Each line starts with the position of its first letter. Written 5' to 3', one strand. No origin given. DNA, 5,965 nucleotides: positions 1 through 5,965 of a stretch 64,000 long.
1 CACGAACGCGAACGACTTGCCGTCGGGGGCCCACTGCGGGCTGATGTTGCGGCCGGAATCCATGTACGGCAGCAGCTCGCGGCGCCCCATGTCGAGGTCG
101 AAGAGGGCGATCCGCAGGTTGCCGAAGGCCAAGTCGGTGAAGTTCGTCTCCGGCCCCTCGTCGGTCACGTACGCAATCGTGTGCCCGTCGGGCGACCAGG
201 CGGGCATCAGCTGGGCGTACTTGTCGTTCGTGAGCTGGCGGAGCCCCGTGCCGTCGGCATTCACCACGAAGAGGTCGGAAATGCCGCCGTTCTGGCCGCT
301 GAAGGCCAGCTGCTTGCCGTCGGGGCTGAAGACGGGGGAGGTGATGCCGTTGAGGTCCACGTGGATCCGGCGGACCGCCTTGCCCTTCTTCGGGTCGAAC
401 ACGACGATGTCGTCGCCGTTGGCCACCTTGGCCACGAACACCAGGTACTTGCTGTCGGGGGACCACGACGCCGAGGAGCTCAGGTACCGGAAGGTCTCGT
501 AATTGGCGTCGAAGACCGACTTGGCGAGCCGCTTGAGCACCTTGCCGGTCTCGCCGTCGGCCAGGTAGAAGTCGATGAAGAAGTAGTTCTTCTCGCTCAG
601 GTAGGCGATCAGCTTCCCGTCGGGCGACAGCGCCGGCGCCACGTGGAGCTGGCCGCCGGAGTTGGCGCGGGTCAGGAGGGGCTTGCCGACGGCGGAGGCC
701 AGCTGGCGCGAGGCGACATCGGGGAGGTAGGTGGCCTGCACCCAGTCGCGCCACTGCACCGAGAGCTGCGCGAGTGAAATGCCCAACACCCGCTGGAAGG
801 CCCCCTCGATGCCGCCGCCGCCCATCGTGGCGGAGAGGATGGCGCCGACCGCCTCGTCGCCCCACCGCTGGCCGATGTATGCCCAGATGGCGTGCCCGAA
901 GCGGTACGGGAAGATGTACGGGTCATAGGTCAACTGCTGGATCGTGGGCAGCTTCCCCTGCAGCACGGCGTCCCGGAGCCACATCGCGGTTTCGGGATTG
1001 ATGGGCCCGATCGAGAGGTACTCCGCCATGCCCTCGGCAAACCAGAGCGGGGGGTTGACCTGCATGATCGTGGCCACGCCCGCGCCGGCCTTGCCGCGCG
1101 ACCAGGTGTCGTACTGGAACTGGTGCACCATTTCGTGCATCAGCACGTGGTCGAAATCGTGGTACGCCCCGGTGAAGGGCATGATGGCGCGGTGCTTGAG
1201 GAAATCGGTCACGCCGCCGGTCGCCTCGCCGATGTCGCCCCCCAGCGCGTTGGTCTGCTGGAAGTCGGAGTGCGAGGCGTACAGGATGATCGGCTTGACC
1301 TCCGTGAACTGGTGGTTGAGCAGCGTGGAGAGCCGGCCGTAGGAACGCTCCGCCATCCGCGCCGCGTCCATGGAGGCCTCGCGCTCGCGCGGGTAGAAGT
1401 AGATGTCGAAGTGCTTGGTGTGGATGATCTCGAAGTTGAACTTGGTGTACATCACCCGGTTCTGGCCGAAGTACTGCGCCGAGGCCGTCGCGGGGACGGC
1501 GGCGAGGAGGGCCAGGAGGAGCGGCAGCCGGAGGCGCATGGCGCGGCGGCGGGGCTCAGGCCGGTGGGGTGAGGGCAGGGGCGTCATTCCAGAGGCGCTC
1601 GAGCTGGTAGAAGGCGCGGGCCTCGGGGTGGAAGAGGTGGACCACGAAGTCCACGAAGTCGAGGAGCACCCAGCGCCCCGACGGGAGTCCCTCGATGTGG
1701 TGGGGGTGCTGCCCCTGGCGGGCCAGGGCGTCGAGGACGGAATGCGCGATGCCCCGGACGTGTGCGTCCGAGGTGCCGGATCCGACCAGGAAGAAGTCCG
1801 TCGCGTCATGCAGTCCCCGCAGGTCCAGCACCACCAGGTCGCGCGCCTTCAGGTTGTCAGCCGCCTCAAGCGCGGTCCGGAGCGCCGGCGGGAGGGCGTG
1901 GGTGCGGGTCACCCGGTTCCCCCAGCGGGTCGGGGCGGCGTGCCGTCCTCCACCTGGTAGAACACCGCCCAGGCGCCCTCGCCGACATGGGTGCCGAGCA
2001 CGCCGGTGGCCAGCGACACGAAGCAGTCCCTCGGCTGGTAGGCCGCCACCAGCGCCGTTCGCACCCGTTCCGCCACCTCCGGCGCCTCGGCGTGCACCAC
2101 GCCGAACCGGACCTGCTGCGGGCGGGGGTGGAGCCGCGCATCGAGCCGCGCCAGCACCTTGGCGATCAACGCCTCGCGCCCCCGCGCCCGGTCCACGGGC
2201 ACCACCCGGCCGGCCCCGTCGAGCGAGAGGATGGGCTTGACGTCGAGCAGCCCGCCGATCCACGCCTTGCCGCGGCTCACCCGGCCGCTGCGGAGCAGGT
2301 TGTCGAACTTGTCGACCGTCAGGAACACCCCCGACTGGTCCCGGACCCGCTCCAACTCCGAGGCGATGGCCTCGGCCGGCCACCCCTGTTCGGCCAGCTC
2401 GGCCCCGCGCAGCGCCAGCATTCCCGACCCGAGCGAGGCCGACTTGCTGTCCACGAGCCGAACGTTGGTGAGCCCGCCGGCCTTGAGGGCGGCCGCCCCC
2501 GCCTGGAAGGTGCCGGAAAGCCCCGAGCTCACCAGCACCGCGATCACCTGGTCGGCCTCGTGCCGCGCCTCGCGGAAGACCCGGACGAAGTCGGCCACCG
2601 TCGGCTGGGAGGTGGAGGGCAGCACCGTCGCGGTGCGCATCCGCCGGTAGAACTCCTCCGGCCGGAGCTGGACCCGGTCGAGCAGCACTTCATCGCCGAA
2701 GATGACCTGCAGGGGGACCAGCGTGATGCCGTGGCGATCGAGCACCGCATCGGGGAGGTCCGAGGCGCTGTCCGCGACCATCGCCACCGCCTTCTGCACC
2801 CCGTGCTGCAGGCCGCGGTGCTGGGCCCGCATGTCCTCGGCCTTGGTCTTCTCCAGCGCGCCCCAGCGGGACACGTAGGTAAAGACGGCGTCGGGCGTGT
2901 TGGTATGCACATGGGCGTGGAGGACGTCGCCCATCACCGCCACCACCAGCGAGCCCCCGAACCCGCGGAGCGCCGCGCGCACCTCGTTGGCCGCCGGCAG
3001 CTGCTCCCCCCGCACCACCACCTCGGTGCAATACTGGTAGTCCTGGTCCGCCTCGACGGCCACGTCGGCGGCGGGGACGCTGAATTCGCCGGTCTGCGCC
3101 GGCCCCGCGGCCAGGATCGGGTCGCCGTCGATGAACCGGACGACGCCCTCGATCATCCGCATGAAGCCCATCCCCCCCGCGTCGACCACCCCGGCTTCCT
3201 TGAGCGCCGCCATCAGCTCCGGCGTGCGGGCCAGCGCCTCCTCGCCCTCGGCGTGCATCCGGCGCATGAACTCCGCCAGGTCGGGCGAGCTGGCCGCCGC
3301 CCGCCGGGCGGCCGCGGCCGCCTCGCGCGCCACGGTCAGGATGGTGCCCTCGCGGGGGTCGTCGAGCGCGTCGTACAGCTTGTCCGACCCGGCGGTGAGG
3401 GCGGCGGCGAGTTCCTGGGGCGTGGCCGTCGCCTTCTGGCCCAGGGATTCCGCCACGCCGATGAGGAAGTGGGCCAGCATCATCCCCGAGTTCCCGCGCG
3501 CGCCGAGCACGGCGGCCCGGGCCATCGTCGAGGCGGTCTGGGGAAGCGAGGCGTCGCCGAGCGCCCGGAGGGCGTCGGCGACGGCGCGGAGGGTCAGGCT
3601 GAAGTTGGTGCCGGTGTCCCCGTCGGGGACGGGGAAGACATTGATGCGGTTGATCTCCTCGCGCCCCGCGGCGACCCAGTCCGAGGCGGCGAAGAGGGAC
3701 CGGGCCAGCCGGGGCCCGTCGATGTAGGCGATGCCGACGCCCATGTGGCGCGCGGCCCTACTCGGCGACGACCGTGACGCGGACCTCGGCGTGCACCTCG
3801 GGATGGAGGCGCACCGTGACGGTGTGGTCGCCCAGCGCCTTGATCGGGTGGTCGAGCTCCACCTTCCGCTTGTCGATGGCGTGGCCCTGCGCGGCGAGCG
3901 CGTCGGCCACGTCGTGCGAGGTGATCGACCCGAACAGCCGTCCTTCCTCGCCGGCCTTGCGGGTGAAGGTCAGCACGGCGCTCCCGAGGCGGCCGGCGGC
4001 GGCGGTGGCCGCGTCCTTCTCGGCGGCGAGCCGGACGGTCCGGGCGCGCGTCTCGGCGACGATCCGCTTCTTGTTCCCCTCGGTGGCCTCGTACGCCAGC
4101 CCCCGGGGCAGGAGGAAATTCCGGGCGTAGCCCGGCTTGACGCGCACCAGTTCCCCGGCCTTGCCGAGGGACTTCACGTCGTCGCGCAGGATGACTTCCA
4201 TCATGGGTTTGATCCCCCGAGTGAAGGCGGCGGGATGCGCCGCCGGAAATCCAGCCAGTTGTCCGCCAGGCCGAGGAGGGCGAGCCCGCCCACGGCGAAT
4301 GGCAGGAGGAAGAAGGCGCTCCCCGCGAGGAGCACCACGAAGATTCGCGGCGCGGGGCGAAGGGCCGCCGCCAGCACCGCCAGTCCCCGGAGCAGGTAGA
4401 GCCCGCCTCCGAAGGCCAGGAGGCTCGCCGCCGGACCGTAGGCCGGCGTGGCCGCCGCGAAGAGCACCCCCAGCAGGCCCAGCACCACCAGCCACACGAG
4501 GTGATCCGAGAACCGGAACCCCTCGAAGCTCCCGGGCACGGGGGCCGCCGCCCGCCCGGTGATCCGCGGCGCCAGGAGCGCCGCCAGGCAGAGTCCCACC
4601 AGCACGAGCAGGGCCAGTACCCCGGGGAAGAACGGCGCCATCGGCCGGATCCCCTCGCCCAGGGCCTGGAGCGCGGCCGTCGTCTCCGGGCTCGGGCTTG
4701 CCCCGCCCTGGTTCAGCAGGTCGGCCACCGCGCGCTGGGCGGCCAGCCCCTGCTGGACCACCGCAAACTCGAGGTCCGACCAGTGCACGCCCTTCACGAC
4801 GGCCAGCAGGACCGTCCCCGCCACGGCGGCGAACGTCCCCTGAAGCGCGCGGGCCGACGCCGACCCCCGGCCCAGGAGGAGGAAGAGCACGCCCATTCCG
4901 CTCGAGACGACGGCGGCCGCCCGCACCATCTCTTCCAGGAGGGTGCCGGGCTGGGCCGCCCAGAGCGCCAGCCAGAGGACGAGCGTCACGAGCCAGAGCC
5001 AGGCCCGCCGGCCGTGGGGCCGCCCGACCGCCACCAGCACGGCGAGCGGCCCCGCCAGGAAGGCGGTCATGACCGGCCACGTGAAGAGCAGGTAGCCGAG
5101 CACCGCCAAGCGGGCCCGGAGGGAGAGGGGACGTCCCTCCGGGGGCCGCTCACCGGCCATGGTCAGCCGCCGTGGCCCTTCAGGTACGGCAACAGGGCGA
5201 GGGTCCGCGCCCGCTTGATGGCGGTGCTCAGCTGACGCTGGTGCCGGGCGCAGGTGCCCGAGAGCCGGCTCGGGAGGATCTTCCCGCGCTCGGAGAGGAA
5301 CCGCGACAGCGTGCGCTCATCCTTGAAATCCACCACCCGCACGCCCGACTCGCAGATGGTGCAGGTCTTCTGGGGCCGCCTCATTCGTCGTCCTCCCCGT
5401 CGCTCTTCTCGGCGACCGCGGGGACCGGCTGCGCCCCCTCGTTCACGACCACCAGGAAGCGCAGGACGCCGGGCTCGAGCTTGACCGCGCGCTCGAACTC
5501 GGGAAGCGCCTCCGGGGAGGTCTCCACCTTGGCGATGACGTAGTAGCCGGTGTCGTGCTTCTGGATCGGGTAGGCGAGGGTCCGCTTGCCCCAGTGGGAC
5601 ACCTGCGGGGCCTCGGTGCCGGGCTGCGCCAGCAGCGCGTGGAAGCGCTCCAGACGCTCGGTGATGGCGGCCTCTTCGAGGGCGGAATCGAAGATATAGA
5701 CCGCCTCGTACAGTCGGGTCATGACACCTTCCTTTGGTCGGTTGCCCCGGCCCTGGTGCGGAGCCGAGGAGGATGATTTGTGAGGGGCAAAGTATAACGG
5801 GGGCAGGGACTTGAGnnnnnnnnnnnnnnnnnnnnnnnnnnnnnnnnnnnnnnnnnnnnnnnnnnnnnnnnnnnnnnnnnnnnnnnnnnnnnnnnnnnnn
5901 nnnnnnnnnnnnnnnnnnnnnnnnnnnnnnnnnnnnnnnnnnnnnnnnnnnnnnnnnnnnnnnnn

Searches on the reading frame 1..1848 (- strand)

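Call 64: search_protein_families(library=pfam, proteins=[window:1-1848:-], max_evalue=0.0001)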
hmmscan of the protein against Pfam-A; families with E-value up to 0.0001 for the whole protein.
window:1-1848:- (616 aa): 5 families
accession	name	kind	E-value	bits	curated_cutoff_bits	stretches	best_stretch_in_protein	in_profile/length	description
PF07676.18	PD40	-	1.1e-25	89.3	20.9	0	536-565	1-30/38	WD40-like Beta Propeller Repeat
PF25174.1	Beta-prop_THOC3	-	1.8e-07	30.9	305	1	405-563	94-233/272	THOC3 beta-propeller domain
PF00930.27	DPPIV_N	-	3.4e-07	29.8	22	0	365-472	16-118/354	Dipeptidyl peptidase IV (DPP IV) N-terminal region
PF23414.1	Beta-prop_EML_2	-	2.9e-05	24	90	1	457-564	42-145/266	Echinoderm microtubule-associated protein second beta-propeller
PF13485.12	Peptidase_MA_2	-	7.3e-05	23.1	32.4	0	264-371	88-200/201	Peptidase MA superfamily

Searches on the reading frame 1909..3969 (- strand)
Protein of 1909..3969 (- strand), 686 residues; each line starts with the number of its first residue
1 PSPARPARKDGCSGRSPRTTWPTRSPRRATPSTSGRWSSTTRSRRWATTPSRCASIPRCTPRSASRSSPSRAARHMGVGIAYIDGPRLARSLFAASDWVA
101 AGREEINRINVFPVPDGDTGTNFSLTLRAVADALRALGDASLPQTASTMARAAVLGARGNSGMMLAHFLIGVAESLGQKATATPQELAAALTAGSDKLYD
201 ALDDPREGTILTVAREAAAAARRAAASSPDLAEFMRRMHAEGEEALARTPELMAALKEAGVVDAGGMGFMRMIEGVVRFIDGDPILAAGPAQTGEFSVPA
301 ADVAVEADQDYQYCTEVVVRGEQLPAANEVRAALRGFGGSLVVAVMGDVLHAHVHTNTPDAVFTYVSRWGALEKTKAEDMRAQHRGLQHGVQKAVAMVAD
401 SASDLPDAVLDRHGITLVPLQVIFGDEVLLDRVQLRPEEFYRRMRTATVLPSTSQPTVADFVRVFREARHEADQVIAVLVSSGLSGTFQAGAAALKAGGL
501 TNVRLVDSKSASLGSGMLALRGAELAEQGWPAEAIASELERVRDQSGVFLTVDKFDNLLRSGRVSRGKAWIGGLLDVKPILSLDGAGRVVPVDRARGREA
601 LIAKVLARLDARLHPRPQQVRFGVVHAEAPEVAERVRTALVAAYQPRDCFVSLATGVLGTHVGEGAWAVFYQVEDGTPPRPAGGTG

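Call 64: search_protein_families(library=pfam, proteins=[window:1909-3969:-], max_evalue=0.0001)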
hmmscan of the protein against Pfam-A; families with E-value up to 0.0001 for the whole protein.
window:1909-3969:- (686 aa): 3 families
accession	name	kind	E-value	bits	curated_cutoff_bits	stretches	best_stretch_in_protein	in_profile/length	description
PF02645.21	DegV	-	4.9e-74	249.6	27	1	395-672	2-278/280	Uncharacterised protein, DegV family COG1307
PF02734.22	Dak2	-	1e-34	120.4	27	1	113-277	1-173/174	DAK2 domain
PF21645.3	FakA-like_M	-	4.4e-19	68.5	24.9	1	311-385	2-78/80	Fatty acid kinase subunit A-like, middle domain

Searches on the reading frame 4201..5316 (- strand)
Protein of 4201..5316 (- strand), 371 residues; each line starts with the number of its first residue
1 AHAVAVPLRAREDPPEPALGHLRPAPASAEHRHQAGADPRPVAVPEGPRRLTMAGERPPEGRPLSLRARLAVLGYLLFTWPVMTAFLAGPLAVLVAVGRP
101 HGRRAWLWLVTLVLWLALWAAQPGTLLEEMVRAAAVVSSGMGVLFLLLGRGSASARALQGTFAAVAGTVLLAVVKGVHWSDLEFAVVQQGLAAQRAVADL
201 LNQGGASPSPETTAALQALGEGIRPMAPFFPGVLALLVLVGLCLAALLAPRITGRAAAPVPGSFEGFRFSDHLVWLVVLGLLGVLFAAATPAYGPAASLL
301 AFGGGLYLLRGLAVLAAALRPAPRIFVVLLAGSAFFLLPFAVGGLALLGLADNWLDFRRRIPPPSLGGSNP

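Call 64: search_protein_families(library=pfam, proteins=[window:4201-5316:-], max_evalue=0.0001)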
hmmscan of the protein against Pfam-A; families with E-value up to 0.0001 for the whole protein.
window:4201-5316:- (371 aa): 1 family
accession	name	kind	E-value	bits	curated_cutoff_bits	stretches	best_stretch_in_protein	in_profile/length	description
PF09991.14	DUF2232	-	1.7e-11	44.3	27.8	1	71-352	4-289/290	Predicted membrane protein (DUF2232)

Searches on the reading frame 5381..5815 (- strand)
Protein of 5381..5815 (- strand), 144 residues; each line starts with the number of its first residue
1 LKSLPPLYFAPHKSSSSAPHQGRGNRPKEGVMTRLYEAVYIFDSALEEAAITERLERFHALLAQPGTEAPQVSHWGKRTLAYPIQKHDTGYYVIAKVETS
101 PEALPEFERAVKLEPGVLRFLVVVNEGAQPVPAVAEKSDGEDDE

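Call 64: search_protein_families(library=pfam, proteins=[window:5381-5815:-], max_evalue=0.0001)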
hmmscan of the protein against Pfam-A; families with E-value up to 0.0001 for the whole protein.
window:5381-5815:- (144 aa): 1 family
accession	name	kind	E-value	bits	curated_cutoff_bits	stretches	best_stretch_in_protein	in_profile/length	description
PF01250.22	Ribosomal_S6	-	1.8e-25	89.4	27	1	36-123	2-89/90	Ribosomal protein S6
